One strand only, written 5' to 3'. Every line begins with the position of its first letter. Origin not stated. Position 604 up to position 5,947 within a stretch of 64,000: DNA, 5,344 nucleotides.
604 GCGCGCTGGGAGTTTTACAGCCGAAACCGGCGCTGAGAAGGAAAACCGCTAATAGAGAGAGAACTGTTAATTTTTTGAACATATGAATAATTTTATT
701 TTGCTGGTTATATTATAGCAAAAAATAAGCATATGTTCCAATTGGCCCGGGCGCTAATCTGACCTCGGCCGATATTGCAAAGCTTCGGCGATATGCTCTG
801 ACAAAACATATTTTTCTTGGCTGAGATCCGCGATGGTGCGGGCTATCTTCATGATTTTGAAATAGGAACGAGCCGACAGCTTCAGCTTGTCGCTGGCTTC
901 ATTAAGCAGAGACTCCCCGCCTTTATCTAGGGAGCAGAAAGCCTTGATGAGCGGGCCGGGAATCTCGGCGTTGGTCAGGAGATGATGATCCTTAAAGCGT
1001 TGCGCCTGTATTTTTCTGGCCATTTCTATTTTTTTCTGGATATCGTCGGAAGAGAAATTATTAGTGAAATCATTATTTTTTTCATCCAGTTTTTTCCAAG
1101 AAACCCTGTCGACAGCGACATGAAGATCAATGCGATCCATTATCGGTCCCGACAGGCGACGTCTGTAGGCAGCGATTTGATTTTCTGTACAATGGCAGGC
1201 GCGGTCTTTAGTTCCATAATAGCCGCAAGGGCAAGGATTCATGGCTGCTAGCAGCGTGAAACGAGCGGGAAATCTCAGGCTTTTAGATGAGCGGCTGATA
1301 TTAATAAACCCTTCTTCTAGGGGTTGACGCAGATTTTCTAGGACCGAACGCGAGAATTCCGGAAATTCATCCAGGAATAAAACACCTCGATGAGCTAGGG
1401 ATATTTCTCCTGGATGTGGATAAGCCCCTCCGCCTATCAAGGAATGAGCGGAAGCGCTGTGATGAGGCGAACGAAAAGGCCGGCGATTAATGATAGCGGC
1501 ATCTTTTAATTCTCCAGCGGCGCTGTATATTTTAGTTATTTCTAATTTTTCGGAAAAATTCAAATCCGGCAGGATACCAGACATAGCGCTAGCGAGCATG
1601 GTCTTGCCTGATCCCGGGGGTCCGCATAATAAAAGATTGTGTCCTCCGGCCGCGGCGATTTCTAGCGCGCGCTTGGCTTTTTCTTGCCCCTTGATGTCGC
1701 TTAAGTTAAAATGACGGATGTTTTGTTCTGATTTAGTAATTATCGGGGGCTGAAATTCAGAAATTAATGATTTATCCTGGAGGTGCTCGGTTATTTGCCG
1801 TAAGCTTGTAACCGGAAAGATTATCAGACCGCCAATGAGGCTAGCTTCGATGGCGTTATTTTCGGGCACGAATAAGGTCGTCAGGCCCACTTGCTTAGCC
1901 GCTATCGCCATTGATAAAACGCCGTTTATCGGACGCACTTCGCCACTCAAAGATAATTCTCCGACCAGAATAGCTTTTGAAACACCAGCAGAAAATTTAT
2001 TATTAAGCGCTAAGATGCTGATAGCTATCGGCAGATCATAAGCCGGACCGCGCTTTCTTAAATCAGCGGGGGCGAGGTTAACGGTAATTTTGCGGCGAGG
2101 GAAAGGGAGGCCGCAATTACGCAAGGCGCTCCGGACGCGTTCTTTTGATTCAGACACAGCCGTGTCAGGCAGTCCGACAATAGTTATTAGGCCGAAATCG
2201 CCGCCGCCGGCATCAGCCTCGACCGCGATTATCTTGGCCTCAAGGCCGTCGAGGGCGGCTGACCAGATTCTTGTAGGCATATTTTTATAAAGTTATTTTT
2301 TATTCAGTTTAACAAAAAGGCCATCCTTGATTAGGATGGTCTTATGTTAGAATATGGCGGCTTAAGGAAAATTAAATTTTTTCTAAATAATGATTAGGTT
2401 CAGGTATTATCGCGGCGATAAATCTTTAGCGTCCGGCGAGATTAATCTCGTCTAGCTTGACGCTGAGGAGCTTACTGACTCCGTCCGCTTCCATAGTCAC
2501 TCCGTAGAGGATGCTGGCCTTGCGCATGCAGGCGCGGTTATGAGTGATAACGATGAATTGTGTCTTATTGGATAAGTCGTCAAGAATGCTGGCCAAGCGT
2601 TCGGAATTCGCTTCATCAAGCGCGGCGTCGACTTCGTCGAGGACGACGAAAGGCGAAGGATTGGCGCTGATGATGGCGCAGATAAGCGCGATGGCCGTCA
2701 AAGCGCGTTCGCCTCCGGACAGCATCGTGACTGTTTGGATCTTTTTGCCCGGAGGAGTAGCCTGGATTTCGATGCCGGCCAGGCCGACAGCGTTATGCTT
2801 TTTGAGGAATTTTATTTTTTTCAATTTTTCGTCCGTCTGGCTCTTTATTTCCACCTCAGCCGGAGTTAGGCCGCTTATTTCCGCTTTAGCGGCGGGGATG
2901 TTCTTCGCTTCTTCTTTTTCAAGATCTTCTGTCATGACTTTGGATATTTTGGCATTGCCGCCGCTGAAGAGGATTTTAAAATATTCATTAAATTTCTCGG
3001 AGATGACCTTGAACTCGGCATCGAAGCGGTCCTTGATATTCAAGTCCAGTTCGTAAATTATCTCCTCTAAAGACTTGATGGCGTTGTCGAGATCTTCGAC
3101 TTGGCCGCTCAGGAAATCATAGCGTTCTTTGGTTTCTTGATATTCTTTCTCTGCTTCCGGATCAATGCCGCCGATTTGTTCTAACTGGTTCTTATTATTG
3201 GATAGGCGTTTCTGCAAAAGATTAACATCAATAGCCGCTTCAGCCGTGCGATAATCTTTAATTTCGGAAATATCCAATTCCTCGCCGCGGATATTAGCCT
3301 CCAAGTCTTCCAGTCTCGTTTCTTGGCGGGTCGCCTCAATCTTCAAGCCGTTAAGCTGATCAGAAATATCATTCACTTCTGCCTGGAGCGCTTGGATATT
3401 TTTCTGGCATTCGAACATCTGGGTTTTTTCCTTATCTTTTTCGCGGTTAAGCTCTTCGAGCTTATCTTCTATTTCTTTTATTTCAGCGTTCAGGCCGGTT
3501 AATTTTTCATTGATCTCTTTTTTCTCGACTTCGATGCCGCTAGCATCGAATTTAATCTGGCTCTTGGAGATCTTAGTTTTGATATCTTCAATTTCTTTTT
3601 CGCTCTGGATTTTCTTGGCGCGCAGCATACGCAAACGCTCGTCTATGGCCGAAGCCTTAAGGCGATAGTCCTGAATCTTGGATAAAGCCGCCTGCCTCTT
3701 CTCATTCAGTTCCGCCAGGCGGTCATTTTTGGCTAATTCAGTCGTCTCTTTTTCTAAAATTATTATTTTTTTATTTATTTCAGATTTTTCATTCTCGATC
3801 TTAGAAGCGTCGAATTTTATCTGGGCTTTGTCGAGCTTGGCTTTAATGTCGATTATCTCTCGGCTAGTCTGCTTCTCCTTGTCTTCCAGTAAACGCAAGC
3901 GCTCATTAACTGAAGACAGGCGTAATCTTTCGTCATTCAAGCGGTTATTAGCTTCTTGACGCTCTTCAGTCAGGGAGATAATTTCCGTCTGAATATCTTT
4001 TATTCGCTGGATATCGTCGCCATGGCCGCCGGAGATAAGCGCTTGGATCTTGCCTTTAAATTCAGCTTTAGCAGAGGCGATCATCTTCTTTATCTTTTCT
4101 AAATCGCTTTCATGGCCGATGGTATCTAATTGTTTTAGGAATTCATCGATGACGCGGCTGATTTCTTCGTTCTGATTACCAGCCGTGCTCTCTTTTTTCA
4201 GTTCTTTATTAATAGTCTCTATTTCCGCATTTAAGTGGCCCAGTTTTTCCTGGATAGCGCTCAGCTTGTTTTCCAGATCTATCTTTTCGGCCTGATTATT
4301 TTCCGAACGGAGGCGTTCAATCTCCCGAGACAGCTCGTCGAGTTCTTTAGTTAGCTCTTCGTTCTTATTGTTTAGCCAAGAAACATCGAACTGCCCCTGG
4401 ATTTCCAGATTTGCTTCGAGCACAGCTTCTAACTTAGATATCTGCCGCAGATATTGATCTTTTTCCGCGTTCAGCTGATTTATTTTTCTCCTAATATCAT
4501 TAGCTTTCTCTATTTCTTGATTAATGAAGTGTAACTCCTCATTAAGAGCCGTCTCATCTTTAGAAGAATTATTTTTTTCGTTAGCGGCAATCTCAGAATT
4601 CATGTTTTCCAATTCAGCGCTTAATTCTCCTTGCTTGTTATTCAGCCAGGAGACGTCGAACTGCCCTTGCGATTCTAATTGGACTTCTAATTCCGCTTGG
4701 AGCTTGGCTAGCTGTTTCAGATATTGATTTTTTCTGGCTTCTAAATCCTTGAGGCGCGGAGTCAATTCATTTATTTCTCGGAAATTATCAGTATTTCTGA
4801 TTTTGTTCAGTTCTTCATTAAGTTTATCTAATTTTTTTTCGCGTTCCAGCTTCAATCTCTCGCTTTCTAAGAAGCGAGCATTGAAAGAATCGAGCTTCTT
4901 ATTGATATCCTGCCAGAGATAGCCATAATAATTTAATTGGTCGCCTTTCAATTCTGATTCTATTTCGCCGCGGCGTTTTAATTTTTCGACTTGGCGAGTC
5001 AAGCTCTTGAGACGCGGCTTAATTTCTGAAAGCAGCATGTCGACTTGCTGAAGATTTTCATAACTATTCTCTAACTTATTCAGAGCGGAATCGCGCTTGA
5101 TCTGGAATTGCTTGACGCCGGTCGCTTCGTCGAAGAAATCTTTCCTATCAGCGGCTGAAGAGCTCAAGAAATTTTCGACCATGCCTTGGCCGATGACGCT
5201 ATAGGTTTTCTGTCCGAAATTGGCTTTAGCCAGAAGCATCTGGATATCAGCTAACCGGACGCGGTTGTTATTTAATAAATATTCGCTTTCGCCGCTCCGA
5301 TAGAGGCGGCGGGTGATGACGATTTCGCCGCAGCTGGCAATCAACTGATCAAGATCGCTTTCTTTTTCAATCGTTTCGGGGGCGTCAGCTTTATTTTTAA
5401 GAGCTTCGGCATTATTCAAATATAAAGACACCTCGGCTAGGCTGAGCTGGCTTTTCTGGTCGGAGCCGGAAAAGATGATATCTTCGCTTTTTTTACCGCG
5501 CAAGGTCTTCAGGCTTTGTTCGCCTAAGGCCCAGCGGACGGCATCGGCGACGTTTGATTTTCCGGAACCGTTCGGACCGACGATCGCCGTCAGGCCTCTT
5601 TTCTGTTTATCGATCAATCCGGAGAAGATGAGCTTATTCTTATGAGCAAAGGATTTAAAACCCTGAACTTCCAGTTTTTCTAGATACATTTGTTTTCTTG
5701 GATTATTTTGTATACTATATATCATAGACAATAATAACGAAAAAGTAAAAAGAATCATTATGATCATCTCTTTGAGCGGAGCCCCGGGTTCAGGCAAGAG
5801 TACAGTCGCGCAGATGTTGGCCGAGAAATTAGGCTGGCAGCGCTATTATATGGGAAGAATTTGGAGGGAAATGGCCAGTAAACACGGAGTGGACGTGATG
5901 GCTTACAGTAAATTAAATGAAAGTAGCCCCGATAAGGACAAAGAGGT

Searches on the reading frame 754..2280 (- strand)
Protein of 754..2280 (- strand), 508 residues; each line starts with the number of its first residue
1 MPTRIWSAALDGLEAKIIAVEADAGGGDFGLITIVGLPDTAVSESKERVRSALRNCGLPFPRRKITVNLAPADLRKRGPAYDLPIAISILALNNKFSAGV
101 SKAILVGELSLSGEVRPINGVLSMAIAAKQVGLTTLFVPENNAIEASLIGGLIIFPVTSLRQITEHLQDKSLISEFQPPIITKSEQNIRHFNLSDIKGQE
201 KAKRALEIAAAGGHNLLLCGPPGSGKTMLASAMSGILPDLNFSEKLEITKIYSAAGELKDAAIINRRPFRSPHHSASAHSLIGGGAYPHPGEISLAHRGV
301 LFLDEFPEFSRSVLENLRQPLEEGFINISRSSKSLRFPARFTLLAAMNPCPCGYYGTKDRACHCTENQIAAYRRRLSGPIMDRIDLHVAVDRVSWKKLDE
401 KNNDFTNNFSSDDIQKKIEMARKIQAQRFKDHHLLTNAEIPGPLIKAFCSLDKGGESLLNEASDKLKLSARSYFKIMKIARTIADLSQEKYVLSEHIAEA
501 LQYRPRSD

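Call 31: search_protein_families(library=pfam, proteins=[window:754-2280:-], max_evalue=0.01)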
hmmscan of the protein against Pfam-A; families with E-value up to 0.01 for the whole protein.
window:754-2280:- (508 aa): 13 families
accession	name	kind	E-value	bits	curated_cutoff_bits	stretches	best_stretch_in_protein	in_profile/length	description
PF01078.27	Mg_chelatase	-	2.7e-95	318.1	20.3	1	193-397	2-206/207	Magnesium chelatase, subunit ChlI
PF13541.12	ChlI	-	6.9e-42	142.6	27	1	20-142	1-121/121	Subunit ChlI of Mg-chelatase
PF13335.12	Mg_chelatase_C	-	8.9e-29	100.4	26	1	410-504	3-94/94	Magnesium chelatase, subunit ChlI C-terminal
PF00493.29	MCM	-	7.2e-12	45.3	23.3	1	170-396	16-210/224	MCM P-loop domain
PF07728.20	AAA_5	-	2.6e-09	37.7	22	1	215-351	1-125/139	AAA domain (dynein-related subfamily)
PF05362.19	Lon_C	-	3.9e-07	30.3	21.1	1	50-145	78-175/205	Lon protease (S16) C-terminal proteolytic domain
PF00158.32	Sigma54_activat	-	4.2e-05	23.7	20.2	1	201-328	10-124/168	Sigma-54 interaction domain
PF05496.18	RuvB_N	-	7.5e-05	23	27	0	189-234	2-54/159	Holliday junction DNA helicase RuvB P-loop domain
PF00004.35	AAA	-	0.00024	22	21.2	1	216-242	1-26/131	ATPase family associated with various cellular activities (AAA)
PF20030.5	bpMoxR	-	0.0018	17.8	27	0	199-239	17-57/205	MoxR domain in the MoxR-vWA-beta-propeller ternary systems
PF13401.12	AAA_22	-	0.0023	18.7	27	0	215-318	7-105/130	AAA domain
PF06068.19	TIP49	-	0.0031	17.2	23.8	1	198-254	28-91/347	TIP49 P-loop domain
PF13191.12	AAA_16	-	0.0086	17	32.6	0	203-233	13-44/167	AAA ATPase domain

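Call 68: find_encoding_contigs(protein=window:754-2280:-, flank=10000, max_places=2)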
Protein window:754-2280:- (508 aa): 5 contigs read that carry it; 2 places shown.
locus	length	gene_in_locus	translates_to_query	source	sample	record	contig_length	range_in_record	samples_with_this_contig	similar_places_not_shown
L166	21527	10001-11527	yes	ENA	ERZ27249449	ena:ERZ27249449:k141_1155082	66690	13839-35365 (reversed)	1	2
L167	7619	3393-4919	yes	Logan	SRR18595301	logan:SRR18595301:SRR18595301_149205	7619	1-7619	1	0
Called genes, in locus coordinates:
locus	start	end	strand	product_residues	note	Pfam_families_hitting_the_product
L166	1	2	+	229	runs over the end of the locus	-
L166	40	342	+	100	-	-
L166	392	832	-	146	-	-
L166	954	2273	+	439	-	-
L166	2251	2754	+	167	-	PF01864:CarS-like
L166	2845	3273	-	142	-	-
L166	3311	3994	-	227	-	-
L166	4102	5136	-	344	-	PF09603:Fib_succ_major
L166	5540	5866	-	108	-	PF01245:Ribosomal_L19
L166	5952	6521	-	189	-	PF13189:Cytidylate_kin2, PF13207:AAA_17, PF13238:AAA_18, PF02224:Cytidylate_kin (weak)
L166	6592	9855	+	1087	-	PF02463:SMC_N, PF13175:AAA_15 (weak), PF13304:AAA_21 (weak), PF13476:AAA_23, PF13304:AAA_21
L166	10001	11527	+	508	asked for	PF05362:Lon_C (weak), PF13541:ChlI, PF00493:MCM, PF01078:Mg_chelatase, PF07728:AAA_5, PF13335:Mg_chelatase_C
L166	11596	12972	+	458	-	PF01547:SBP_bac_1, PF13416:SBP_bac_8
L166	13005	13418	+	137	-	PF18895:T4SS_pilin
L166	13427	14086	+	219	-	PF12844:HTH_19, PF13413:HTH_25, PF09136:Glucodextran_B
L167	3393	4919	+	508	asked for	PF05362:Lon_C (weak), PF13541:ChlI, PF00493:MCM, PF01078:Mg_chelatase, PF07728:AAA_5, PF13335:Mg_chelatase_C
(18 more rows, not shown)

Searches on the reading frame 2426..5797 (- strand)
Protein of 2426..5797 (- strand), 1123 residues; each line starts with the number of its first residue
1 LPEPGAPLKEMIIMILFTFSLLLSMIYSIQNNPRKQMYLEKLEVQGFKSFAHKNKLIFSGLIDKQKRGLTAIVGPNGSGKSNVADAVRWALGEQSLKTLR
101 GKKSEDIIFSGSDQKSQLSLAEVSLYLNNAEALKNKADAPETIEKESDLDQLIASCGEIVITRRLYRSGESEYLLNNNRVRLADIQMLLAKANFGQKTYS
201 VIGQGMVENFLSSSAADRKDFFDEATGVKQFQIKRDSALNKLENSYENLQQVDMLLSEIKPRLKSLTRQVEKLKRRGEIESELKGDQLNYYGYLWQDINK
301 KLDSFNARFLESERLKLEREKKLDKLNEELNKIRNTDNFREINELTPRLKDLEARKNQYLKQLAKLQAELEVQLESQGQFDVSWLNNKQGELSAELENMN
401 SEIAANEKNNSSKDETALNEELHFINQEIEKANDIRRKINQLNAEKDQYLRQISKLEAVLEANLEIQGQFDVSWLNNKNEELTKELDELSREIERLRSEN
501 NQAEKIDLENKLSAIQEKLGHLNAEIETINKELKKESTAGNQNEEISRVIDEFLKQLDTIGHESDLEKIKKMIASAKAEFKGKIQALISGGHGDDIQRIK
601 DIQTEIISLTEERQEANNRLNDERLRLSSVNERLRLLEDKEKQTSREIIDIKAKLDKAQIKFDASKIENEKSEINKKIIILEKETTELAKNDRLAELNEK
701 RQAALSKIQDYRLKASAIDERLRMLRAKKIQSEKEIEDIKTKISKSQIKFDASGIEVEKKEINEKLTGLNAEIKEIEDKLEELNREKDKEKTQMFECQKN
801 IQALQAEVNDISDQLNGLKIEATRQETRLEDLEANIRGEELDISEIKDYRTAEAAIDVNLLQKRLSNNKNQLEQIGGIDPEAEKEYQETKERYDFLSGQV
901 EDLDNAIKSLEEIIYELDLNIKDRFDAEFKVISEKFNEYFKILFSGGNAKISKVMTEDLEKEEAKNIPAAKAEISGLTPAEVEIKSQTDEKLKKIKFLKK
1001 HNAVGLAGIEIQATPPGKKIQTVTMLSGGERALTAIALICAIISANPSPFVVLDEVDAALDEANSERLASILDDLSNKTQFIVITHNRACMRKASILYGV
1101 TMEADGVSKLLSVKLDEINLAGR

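Call 31: search_protein_families(library=pfam, proteins=[window:2426-5797:-], max_evalue=0.01)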
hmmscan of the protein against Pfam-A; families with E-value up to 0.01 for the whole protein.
window:2426-5797:- (1123 aa): 9 families
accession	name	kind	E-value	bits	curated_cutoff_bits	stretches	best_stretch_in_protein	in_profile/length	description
PF02463.25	SMC_N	-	1.1e-47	162.7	40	1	38-1108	1-219/220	RecF/RecN/SMC N terminal domain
PF13304.12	AAA_21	-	1.7e-13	51.7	27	2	910-1087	185-299/304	AAA domain, putative AbiEii toxin, Type IV TA system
PF13476.12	AAA_23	-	1.2e-08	36.3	27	1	41-371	1-194/201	AAA domain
PF13175.12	AAA_15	-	2.4e-06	27.9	32.1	1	37-345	1-275/374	AAA ATPase domain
PF13401.12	AAA_22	-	0.00043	21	27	0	65-103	3-33/130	AAA domain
PF13555.12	AAA_29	-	0.0006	19.9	27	1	63-89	18-44/61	P-loop containing region of AAA domain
PF12795.12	MscS_porin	-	0.001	19.2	34.4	1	760-908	54-208/238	Mechanosensitive ion channel porin domain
PF13191.12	AAA_16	-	0.0018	19.2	32.6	0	68-105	25-62/167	AAA ATPase domain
PF08647.16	BRE1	-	0.0029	18.1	27.9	1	755-816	8-69/95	BRE1 E3 ubiquitin ligase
